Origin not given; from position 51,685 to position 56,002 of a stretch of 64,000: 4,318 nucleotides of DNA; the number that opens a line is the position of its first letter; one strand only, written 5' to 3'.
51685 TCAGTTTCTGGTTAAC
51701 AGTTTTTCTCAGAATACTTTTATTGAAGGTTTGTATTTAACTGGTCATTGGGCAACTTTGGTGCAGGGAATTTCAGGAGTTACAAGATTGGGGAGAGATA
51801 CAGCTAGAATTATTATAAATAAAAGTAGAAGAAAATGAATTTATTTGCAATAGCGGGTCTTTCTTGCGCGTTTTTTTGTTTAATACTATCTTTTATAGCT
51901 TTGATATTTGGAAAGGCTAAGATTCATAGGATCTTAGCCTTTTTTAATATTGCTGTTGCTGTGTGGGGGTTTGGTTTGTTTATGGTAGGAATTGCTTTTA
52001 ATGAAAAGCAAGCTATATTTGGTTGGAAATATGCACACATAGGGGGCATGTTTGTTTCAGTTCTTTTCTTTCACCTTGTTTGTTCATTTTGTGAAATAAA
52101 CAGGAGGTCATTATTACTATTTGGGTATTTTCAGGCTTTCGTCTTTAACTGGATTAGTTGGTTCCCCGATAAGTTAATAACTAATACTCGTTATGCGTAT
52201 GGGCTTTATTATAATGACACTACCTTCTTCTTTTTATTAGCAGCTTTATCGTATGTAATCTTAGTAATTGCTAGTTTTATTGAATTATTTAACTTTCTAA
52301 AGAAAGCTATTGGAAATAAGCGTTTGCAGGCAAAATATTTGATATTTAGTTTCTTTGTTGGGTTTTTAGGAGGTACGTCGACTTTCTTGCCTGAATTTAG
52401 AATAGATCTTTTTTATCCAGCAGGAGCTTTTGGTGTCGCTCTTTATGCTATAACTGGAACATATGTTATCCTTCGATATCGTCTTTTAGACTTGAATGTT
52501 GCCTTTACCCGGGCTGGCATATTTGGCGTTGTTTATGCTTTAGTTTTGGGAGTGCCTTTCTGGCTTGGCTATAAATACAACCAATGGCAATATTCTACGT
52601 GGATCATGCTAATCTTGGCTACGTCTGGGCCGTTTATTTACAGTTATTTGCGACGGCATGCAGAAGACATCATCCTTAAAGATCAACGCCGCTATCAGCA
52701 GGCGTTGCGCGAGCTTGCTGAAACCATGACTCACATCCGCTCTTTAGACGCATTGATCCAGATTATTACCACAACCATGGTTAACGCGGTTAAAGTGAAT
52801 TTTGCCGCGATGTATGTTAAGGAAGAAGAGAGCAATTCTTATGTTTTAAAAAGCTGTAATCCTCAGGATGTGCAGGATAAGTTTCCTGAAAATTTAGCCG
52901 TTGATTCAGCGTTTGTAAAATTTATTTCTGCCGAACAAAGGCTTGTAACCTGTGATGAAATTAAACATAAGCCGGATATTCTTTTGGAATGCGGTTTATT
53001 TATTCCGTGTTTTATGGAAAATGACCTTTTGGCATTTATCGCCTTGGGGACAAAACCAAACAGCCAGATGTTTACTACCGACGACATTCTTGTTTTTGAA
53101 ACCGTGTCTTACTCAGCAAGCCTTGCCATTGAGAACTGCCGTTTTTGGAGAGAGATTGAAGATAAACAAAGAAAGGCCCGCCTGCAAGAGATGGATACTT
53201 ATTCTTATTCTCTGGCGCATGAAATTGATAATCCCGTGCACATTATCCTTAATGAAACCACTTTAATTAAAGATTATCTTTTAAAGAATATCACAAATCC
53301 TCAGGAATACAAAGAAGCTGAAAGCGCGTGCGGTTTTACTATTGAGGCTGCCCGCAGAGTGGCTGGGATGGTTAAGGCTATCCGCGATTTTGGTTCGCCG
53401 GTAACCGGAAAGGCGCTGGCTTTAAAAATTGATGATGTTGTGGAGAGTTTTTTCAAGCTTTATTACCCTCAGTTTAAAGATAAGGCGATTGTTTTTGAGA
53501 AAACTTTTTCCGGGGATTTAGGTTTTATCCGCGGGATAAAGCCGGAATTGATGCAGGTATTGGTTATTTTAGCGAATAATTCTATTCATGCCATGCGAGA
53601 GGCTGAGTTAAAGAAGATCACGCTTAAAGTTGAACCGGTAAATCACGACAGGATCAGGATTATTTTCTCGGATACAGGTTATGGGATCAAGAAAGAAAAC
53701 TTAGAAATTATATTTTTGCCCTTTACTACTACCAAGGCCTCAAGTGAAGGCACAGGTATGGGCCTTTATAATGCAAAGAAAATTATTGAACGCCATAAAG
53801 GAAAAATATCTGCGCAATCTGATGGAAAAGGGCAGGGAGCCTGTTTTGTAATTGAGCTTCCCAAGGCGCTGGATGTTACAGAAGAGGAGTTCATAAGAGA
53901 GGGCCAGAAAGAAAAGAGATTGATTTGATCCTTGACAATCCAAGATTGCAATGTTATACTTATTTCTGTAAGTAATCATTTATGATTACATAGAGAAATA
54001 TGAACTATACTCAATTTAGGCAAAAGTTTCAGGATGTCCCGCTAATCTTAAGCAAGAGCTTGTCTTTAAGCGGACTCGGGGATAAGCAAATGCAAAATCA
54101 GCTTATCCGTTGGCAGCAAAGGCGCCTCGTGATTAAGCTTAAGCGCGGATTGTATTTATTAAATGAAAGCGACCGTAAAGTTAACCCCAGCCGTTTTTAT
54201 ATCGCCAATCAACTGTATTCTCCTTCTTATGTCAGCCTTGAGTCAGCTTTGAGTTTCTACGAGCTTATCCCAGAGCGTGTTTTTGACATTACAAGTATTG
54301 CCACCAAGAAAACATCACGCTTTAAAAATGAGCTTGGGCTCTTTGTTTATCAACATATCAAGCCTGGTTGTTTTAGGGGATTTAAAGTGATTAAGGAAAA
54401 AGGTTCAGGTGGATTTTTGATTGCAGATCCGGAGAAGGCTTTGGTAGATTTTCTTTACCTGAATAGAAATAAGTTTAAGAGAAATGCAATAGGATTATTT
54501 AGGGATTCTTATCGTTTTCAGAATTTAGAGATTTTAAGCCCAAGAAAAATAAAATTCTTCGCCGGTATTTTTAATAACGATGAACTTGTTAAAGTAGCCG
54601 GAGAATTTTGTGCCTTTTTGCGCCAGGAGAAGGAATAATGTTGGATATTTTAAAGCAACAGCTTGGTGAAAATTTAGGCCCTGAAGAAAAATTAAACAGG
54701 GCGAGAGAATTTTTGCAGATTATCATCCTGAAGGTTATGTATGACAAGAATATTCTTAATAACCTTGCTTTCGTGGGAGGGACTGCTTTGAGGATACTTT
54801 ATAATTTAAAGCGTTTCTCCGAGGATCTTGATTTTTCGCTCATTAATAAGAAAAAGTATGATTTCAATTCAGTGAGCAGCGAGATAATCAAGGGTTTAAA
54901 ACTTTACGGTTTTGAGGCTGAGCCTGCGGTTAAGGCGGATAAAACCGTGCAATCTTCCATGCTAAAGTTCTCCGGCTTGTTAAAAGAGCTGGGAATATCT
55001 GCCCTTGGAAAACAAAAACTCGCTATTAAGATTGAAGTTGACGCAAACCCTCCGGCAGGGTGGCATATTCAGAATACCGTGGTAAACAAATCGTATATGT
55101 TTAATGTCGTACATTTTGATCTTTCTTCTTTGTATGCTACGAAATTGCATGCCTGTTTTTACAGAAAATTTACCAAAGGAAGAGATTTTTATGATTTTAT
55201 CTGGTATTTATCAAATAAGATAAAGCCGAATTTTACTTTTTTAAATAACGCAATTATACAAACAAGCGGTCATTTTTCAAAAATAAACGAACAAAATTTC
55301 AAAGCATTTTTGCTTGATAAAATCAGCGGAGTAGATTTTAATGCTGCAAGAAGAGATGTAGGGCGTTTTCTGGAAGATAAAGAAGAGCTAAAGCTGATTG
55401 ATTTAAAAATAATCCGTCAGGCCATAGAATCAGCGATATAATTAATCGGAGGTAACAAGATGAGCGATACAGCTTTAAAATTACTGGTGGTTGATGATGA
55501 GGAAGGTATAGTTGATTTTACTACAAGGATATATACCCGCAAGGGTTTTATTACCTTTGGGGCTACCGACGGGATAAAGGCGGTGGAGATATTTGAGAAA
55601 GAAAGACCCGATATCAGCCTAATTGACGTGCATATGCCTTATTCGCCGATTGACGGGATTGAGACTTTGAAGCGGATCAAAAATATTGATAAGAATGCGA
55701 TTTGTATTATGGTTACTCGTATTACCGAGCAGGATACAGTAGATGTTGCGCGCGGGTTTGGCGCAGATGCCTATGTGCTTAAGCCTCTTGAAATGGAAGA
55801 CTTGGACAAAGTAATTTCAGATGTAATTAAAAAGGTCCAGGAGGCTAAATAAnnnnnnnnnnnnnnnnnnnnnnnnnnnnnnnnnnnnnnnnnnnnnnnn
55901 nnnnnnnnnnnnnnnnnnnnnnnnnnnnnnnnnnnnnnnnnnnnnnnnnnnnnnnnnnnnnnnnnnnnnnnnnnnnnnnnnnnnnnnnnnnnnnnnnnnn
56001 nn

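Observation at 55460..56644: Response regulator translationally abutted to a novel protein: duplicated ~45-aa unknown module plus C-terminal ACP domain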

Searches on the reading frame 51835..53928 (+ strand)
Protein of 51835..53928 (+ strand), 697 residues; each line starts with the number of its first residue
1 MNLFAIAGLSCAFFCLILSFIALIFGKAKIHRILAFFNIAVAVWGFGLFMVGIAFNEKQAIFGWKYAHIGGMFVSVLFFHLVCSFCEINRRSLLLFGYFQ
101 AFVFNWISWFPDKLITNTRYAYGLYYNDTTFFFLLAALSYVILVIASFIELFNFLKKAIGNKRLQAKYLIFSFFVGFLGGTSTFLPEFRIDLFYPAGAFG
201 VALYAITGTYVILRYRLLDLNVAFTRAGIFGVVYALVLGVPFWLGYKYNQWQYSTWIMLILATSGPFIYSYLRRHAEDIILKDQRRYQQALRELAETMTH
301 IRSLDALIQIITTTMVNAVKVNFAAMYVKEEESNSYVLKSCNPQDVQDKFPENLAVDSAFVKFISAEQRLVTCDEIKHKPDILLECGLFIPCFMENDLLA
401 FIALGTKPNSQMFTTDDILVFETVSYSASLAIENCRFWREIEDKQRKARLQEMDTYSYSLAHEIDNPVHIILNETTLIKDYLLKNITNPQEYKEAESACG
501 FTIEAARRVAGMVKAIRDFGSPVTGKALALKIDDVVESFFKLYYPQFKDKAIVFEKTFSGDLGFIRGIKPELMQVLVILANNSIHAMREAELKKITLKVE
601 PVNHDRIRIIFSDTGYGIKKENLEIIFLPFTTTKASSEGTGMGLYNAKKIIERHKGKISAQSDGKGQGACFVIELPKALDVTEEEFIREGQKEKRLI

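Call 3: search_protein_families(library=pfam, proteins=[window:51835-53928:+], max_evalue=0.1)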
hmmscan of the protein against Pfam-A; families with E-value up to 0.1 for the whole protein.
window:51835-53928:+ (697 aa): 8 families
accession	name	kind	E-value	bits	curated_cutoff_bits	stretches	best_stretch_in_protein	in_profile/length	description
PF02518.31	HATPase_c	-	6.2e-20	72.1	26.4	1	570-678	4-110/111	Histidine kinase-, DNA gyrase B-, and HSP90-like ATPase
PF16927.11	HisKA_7TM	-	1.4e-06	28.8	28.6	1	12-220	6-222/224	N-terminal 7TM region of histidine kinase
PF13492.12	GAF_3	-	6.2e-05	23.8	27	1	303-434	1-129/129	GAF domain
PF14501.12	HATPase_c_5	-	0.00042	20.6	22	1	572-663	6-91/102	GHKL domain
PF13185.12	GAF_2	-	0.00078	20.1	28.6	1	302-433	2-136/136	GAF domain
PF13589.12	HATPase_c_3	-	0.019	15.4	25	1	579-637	10-63/137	Histidine kinase-, DNA gyrase B-, and HSP90-like ATPase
PF14425.11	Imm3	-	0.046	14.2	25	1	282-350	21-89/119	Immunity protein Imm3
PF12065.13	DUF3545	-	0.086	13.3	25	0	435-454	24-47/58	Protein of unknown function (DUF3545)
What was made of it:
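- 51835..53928 (+): Sensor histidine kinase: HisKA_7TM membrane region, GAF, DHp with H-box AHEIDNP, and HATPase_c. It is the first component of the conserved cassette. Pfam, call 3.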

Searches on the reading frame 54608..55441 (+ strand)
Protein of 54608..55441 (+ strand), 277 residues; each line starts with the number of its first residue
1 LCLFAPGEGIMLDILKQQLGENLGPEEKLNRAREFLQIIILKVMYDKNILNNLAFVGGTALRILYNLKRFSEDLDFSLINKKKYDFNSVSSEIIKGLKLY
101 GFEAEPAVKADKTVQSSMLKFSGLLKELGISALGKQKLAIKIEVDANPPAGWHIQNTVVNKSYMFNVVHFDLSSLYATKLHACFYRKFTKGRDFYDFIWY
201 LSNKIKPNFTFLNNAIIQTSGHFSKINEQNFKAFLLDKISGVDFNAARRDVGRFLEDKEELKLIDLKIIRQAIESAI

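Call 3: search_protein_families(library=pfam, proteins=[window:54608-55441:+], max_evalue=0.1)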
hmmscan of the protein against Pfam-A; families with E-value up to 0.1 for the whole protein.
window:54608-55441:+ (277 aa): 1 family
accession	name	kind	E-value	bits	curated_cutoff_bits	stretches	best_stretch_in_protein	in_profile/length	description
PF08843.17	AbiEii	-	1.7e-26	94.1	22.5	1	51-257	13-229/238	Nucleotidyl transferase AbiEii toxin, Type IV TA system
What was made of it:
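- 53930..55432 (+): AbiEi-like/AbiEii toxin-antitoxin cassette (ORFs 54000..54638 and 54608..55441). It is inserted between the kinase and the receiver and is not part of the system. PF08843, 94 bits (call 3).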

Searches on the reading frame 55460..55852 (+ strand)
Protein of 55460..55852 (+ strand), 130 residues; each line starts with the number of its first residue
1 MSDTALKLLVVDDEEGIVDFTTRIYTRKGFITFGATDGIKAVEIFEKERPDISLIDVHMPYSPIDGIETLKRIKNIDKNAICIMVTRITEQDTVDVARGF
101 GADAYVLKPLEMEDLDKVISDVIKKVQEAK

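Call 3: search_protein_families(library=pfam, proteins=[window:55460-55852:+], max_evalue=0.1)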
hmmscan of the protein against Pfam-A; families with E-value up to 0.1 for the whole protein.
window:55460-55852:+ (130 aa): 3 families
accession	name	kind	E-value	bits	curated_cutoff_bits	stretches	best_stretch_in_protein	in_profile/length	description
PF00072.30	Response_reg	-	3.7e-21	75.8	30.2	1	9-119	2-110/111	Response regulator receiver domain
PF23198.2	PDE8A_N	-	0.0062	16.9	29.6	1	8-88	13-92/147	PDE8A-like, N-terminal domain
PF23925.1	A-sol_ELP1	-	0.078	13.2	27.6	1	40-96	19-74/203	ELP1 alpha-solenoid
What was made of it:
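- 55460..55852 (+): Stand-alone CheY-like receiver (REC), 130 aa, with an intact phospho-acceptor pocket (D12, D13, D56, T86, K108). PF00072, 75.8 bits (call 3).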

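Call 4: search_protein_families(library=ncbifam, proteins=[window:55460-55852:+], max_evalue=1)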
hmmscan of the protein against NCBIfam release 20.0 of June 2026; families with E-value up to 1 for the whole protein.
window:55460-55852:+ (130 aa): 99 families (the best 25 are shown)
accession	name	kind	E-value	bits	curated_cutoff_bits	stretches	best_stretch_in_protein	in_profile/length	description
NF008469.0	PRK11361.1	equivalog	4.5e-20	71.8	714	1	5-122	4-119/461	acetoacetate metabolism transcriptional regulator AtoC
NF041367.1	CheY_Halo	equivalog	1.1e-18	67.7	200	1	9-123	2-114/114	chemotaxis protein CheY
NF041733.1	resp_reg_CseB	equivalog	1.7e-17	63.5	350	1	7-127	2-119/228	two-component system response regulator CseB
NF040689.1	MtrAB_MtrA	equivalog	3.5e-17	62.5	300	1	8-122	1-112/219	MtrAB system response regulator MtrA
TIGR02875.1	spore_0_A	equivalog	4.1e-16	59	200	1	6-126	3-125/262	sporulation transcription factor Spo0A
NF051850.1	RespRegRprY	equivalog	1e-15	57.8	370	1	3-128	2-125/234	response regulator transcription factor RprY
NF045944.1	ResRegRpaBCyano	equivalog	7.7e-15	54.9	330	1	9-128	1-117/229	response regulator transcription factor RpaB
NF040534.1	resp_reg_YycF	equivalog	2.7e-14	53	340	1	7-116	2-108/231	response regulator YycF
NF051870.1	NAssimRespRegNtrX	equivalog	3.5e-14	52.5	600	1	7-121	3-117/452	nitrogen assimilation response regulator NtrX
NF045505.1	RR_RssB_Pseudo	equivalog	7.2e-14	51.6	700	1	1-118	1-114/394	two-component system response regulator RssB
NF012023.0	PRK15479.1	equivalog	3.6e-13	49.6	337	1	7-125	2-118/224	transcriptional regulator TctD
TIGR02154.1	PhoB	equivalog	7.6e-13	48.3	296.2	1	6-128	3-125/226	phosphate regulon transcriptional regulator PhoB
NF009206.0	PRK12555.1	subfamily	9.2e-13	47.8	342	1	7-128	2-126/340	chemotaxis-specific protein-glutamate methyltransferase CheB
NF045717.1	DVU0259_DivK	exception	1.1e-12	48.2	160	1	6-123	3-116/117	DVU0259 family response regulator domain-containing protein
NF052313.1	T9SS_RR_PorX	equivalog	1.3e-12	47.3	300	1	7-115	2-108/513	T9SS response regulator signal transducer PorX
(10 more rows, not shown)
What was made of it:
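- PP-binding and receiver HMM matches (calls 3, 4).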
